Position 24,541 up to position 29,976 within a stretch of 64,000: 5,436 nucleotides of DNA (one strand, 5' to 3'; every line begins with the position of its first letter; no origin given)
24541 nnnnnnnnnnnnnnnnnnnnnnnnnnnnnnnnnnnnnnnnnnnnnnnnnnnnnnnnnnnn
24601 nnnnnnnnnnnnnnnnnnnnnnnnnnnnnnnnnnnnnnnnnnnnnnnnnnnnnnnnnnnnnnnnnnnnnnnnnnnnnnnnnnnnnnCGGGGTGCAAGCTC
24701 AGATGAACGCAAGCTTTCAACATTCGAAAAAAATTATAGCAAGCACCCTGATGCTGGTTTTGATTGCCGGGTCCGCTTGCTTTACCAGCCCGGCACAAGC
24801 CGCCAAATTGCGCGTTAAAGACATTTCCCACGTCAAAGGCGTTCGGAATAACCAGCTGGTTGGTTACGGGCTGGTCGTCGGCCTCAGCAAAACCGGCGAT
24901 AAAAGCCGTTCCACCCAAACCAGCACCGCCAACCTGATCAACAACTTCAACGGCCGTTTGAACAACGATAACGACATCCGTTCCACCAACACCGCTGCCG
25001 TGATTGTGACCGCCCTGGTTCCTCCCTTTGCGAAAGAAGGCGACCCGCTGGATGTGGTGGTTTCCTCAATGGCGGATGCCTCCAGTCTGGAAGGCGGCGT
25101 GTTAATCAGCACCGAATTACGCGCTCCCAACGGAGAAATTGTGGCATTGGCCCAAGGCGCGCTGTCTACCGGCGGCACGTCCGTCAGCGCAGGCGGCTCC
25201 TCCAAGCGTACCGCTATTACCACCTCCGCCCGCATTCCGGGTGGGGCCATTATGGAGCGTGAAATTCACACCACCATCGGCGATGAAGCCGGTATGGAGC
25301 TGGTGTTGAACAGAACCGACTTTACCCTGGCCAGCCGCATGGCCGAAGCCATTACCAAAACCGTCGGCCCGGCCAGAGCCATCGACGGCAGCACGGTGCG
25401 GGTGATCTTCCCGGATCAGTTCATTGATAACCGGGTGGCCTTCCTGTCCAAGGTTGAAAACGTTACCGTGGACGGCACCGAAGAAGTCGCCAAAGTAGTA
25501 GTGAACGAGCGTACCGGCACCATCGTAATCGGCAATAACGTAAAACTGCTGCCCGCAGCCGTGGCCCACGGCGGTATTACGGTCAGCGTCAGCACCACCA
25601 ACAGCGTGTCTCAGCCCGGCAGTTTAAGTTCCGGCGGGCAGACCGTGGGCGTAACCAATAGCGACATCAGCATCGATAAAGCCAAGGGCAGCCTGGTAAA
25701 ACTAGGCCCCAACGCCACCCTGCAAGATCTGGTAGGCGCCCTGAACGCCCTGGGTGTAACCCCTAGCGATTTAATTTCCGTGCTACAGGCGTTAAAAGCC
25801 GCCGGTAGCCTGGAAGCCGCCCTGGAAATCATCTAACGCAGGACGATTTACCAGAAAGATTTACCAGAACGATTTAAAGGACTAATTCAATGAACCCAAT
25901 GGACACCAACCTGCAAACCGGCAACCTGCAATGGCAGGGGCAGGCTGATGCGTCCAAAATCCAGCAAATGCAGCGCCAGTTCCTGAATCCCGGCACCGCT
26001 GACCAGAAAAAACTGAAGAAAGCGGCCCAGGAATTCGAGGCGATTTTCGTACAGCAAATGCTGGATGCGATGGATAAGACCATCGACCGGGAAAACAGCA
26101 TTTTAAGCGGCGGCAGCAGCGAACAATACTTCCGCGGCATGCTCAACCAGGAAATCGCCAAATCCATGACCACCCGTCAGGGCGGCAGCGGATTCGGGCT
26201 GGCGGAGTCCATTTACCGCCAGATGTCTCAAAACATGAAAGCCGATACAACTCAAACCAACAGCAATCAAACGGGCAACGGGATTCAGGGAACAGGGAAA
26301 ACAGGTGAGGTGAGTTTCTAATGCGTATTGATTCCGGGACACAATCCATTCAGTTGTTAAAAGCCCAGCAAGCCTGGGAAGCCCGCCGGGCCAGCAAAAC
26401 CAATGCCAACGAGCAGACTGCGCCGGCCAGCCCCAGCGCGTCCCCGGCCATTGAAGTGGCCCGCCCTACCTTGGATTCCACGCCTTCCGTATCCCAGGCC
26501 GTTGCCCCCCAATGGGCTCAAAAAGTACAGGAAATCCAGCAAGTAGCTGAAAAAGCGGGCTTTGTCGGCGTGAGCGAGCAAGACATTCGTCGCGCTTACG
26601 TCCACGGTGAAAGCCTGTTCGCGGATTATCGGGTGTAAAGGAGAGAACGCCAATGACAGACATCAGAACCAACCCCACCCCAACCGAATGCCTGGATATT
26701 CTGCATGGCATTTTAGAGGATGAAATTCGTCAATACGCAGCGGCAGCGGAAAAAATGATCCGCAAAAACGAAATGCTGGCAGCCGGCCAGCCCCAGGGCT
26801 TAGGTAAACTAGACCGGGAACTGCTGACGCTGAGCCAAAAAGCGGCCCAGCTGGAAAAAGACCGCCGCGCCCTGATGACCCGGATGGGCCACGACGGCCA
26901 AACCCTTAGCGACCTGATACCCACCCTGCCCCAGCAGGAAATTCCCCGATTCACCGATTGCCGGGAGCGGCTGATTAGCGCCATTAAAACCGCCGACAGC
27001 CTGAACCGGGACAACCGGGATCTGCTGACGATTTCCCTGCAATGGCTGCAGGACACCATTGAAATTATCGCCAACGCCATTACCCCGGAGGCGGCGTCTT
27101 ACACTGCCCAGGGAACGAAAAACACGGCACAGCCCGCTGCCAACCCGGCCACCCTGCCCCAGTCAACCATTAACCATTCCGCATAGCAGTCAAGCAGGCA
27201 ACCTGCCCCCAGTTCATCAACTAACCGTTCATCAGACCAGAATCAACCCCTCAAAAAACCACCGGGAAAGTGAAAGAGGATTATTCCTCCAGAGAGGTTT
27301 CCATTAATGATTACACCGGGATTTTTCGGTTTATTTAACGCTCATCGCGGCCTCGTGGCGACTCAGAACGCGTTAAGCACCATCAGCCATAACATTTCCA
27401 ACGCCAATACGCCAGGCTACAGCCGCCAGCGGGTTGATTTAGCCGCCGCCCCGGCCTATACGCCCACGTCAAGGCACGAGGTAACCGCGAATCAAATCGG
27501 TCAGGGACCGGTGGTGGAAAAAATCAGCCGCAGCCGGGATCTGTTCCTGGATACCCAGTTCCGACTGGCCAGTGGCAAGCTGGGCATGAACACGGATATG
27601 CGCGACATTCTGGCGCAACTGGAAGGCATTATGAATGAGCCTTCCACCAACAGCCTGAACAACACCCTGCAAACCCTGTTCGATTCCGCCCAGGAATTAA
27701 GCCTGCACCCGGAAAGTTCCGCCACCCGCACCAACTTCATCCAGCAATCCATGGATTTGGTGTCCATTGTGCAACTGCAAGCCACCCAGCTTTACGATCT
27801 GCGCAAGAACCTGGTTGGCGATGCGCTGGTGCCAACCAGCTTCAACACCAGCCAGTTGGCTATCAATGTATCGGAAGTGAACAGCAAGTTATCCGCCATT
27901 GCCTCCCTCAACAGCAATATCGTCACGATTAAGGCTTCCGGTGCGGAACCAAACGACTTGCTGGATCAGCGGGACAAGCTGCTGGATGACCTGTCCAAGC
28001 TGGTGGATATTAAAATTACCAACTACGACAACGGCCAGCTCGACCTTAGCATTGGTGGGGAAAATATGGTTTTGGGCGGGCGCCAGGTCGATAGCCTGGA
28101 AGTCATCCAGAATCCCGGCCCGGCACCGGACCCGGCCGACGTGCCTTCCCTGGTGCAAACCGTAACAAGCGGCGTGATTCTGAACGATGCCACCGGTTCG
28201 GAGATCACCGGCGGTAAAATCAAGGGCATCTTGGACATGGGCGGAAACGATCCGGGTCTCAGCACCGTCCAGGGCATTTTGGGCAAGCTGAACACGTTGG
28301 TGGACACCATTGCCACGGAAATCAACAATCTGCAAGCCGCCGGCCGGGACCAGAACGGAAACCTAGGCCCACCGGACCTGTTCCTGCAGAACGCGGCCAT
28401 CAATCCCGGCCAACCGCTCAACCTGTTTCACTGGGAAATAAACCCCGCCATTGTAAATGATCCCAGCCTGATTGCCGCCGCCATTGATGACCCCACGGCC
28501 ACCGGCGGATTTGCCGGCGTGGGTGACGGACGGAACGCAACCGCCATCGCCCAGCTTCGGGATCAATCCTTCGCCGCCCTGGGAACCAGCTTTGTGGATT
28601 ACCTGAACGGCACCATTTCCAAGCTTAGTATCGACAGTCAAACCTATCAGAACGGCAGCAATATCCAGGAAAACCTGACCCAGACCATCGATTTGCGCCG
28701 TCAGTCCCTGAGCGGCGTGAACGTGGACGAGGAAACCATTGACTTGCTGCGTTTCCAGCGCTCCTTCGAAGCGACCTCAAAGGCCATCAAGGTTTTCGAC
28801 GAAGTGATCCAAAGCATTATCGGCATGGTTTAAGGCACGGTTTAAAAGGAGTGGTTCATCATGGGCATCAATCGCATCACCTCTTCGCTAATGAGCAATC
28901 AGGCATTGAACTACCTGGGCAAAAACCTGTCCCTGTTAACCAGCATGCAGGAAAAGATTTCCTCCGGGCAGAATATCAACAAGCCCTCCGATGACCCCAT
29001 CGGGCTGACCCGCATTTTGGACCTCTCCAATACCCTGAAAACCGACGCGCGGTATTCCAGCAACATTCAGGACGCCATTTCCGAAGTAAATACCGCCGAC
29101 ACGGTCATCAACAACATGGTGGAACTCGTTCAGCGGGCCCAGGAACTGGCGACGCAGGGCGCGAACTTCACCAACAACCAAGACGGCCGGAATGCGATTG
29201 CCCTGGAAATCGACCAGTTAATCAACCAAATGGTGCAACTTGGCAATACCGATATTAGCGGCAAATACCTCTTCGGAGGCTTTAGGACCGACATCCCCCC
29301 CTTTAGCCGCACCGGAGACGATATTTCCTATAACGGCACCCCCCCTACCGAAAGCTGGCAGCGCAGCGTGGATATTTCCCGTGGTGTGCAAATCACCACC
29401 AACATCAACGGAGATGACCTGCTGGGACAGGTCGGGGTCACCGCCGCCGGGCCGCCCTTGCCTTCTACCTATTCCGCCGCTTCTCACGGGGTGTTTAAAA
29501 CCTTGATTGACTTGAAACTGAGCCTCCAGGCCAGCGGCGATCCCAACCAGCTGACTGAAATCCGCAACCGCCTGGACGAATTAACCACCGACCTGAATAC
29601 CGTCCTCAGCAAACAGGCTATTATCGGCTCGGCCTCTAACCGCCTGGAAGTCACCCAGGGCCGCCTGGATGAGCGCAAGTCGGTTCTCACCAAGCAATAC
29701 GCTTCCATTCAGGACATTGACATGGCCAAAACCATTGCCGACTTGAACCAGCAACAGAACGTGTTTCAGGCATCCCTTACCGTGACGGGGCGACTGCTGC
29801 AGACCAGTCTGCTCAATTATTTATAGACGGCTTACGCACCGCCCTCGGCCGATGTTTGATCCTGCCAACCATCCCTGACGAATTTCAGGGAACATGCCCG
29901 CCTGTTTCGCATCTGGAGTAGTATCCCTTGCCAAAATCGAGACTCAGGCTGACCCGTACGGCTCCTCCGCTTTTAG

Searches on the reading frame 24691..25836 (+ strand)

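Call 54: search_protein_families(library=pfam, proteins=[window:24691-25836:+], max_evalue=0.000001)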
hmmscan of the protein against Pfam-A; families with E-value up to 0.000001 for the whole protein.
window:24691-25836:+ (381 aa): 1 family
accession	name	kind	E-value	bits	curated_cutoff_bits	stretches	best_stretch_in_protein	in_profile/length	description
PF02119.21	FlgI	-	1.1e-112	376.8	25.3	1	41-380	1-343/343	Flagellar P-ring protein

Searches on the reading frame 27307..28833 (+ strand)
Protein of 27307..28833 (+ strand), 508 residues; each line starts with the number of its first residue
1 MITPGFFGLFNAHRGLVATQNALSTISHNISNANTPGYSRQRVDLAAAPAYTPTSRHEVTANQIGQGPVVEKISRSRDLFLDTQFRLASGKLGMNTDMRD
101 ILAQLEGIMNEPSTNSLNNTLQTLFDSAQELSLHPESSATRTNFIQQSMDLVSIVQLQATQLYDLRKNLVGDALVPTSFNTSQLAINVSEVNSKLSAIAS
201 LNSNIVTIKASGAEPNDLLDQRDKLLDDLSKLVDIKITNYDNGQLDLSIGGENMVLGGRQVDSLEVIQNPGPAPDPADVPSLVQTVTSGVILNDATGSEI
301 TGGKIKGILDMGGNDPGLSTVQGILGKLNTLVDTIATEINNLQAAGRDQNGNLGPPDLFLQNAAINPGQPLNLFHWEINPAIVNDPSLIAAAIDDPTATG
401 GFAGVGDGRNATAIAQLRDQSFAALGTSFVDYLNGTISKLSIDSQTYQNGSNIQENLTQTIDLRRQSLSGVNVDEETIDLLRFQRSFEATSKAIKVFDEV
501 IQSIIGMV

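Call 53: search_protein_families(library=pfam, proteins=[window:27307-28833:+], max_evalue=0.000001)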
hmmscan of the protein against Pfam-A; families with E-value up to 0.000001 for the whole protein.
window:27307-28833:+ (508 aa): 3 families
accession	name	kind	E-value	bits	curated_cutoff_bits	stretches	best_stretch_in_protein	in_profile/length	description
PF22638.1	FlgK_D1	-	3.4e-44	151.6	28.6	1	102-355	1-230/233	Flagellar hook-associated protein FlgK helical domain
PF06429.18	Flg_bbr_C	-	3.7e-10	39.6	23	1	469-506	8-45/46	Flagellar basal body rod FlgEFG protein C-terminal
PF00460.25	Flg_bb_rod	-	2e-07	31.2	20.7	1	11-38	3-30/31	Flagella basal body rod protein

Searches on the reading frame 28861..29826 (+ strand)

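Call 53: search_protein_families(library=pfam, proteins=[window:28861-29826:+], max_evalue=0.000001)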
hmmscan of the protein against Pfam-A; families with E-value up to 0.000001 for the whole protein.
window:28861-29826:+ (321 aa): 2 families
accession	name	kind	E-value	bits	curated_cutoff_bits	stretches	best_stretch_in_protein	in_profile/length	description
PF00669.25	Flagellin_N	-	3.9e-22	79.2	26.6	1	8-141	3-137/139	Bacterial flagellin N-terminal helical region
PF00700.27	Flagellin_C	-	1.2e-09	38.8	23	1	240-321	3-86/86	Bacterial flagellin C-terminal helical region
